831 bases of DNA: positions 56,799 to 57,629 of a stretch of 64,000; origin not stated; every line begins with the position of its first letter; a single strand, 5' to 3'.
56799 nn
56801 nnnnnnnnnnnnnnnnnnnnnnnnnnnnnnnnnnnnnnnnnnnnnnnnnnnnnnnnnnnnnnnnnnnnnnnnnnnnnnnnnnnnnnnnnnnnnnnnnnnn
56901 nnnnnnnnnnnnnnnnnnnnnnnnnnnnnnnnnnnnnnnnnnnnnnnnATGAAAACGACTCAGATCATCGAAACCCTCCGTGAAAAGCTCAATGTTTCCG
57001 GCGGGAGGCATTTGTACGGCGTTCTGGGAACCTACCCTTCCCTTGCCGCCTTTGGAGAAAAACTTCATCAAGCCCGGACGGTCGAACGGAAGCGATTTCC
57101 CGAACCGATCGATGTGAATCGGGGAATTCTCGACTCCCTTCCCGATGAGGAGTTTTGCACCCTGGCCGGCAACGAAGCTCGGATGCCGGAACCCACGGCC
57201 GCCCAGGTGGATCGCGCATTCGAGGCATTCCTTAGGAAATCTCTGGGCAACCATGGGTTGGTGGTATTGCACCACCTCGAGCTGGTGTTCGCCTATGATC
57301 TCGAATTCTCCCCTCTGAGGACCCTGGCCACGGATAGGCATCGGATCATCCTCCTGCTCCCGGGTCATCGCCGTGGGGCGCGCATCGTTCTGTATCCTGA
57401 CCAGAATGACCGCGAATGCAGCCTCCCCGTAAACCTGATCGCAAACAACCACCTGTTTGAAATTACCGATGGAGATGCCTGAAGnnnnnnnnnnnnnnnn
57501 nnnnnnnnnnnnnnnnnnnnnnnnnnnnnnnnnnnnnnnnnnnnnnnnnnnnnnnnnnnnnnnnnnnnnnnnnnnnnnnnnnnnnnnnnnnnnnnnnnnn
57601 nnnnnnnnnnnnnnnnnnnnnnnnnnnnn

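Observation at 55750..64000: Atypical BREX-like defence locus: BrxC/PglY-type ATPase followed directly by PglZ, preceded by a RadC-N(HhH) fusion gene and a small coupled gene; no PglX or BrxP in the expected places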

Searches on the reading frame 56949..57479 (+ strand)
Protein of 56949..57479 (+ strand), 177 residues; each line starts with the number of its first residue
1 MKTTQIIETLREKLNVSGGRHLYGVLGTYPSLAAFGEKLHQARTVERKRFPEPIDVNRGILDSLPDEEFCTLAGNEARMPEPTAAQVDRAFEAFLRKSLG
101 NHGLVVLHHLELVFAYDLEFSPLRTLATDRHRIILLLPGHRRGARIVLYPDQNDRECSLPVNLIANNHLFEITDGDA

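Call 11: search_protein_families(library=pfam, proteins=[window:56949-57479:+], max_evalue=0.1)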
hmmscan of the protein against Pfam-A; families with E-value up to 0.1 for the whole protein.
window:56949-57479:+ (177 aa): 0 families

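Call 12: search_protein_families(library=padloc, proteins=[window:56949-57479:+], max_evalue=0.1)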
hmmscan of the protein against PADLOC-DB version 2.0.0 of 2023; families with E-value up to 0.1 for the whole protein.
window:56949-57479:+ (177 aa): 1 family
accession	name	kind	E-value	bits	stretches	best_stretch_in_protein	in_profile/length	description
PDLC02497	BrxF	-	0.0066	14.3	1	84-140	67-123/158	BrxF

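Call 37: search_protein_families(library=ncbifam, proteins=[window:56949-57479:+], max_evalue=0.1)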
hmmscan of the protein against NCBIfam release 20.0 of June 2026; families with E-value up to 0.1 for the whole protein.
window:56949-57479:+ (177 aa): 1 family
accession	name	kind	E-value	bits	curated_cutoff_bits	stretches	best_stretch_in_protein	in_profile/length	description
NF033453.1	BREX_3_BrxF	hypoth_equivalog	0.00042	20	50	1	86-147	66-127/149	BREX-3 system P-loop-containing protein BrxF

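Call 44: search_solved_structures(query=A2, max_evalue=10)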
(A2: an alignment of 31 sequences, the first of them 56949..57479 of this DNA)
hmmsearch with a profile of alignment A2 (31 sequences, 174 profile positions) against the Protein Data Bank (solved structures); distinct sequences matched with E-value up to 10: 0.

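Call 46: find_homologous_proteins(query=window:56949-57479:+)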
Query window:56949-57479:+ (177 aa): 253 proteins with E <= 0.001 among 444 candidates; the best 120 are listed.
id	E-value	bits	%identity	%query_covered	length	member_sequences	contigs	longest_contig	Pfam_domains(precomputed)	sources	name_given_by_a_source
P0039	1.3e-113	395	100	100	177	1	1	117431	-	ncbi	-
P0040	6.3e-62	226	62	97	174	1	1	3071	-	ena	-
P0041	9.2e-62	226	62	98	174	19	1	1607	-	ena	-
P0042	3.1e-61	224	62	97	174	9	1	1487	-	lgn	-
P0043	9.7e-61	223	60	97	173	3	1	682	-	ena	-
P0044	1.4e-60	222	61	97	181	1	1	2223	-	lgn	-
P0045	1.8e-60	222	59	98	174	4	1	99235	-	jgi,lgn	jgi:hypothetical protein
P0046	2.1e-60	221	59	98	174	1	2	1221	-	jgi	-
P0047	2.7e-60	221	58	98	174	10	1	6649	-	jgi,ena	-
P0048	2.8e-60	221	60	98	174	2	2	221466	-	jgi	jgi:hypothetical protein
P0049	3.2e-60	221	59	98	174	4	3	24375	-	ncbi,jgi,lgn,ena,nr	ncbi:MAG TPA: hypothetical protein VNA25_03550 [Phycisphaerae bacterium]|nr:hypothetical protein [Ph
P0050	4.3e-60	220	62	97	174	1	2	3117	-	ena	-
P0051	4.7e-60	220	61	98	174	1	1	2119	-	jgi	jgi:hypothetical protein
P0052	5.0e-60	220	59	97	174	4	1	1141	-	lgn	-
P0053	6.4e-60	220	60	97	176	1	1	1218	-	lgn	-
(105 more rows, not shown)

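Call 55: search_protein_families(library=ncbifam, alignment_id=A4, max_evalue=0.01)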
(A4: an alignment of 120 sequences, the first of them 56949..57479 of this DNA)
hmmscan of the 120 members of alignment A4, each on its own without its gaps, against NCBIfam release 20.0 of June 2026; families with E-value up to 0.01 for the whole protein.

A. member 1, window:56949-57479:+ (177 aa): 1 family
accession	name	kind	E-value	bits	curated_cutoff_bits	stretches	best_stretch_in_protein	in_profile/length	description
NF033453.1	BREX_3_BrxF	hypoth_equivalog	0.00042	20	50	1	86-147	66-127/149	BREX-3 system P-loop-containing protein BrxF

B. families by the number of members that match (of 120 scanned): 1 family
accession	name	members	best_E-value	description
NF033453.1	BREX_3_BrxF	92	2.2e-05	BREX-3 system P-loop-containing protein BrxF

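Call 56: search_protein_families(library=pfam, alignment_id=A4, max_evalue=0.05)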
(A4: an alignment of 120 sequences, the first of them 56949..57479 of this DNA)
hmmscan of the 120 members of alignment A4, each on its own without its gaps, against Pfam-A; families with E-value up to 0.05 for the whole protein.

A. member 1, window:56949-57479:+ (177 aa): 0 families

B. families by the number of members that match (of 120 scanned): 6 families
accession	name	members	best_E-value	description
PF08747.16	BrxB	2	0.00026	BREX protein BrxB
PF12254.13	DNA_pol_alpha_N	2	0.044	DNA polymerase alpha subunit p180 N terminal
PF10727.15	Rossmann-like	1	0.023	Rossmann-like domain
PF09179.16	TilS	1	0.033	TilS substrate binding domain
PF10025.14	DUF2267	1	0.038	Uncharacterized conserved protein (DUF2267)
PF20782.3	TssR_VWA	1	0.049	TssR protein VWA domain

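Call 59: predict_structure(alignment_id=A4)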
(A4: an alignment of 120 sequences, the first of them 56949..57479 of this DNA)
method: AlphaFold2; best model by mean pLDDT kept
length: 177 residues; sequences in the alignment: 120
mean_pLDDT: 83.6   pTM: 0.81
mean pLDDT of the five models: 83.6, 81.8, 81.5, 81.5, 80.3
residues with pLDDT >= 90: 71; 70-90: 79; 50-70: 24; < 50: 3
segments of 3 or more residues with pLDDT < 50: none
pLDDT, mean of each block of 10 residues (from residue 1): 93 84 93 95 91 93 70 57 83 88 88 84 84 93 80 68 86 70
secondary structure, 60 per line:
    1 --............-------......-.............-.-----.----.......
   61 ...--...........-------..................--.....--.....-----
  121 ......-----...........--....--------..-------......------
elements in order: H3-14 E22-27 H29-41 H56-63 H66-76 H84-101 E104-108 H111-115 H121-126 E132-142 E145-148 E169-171
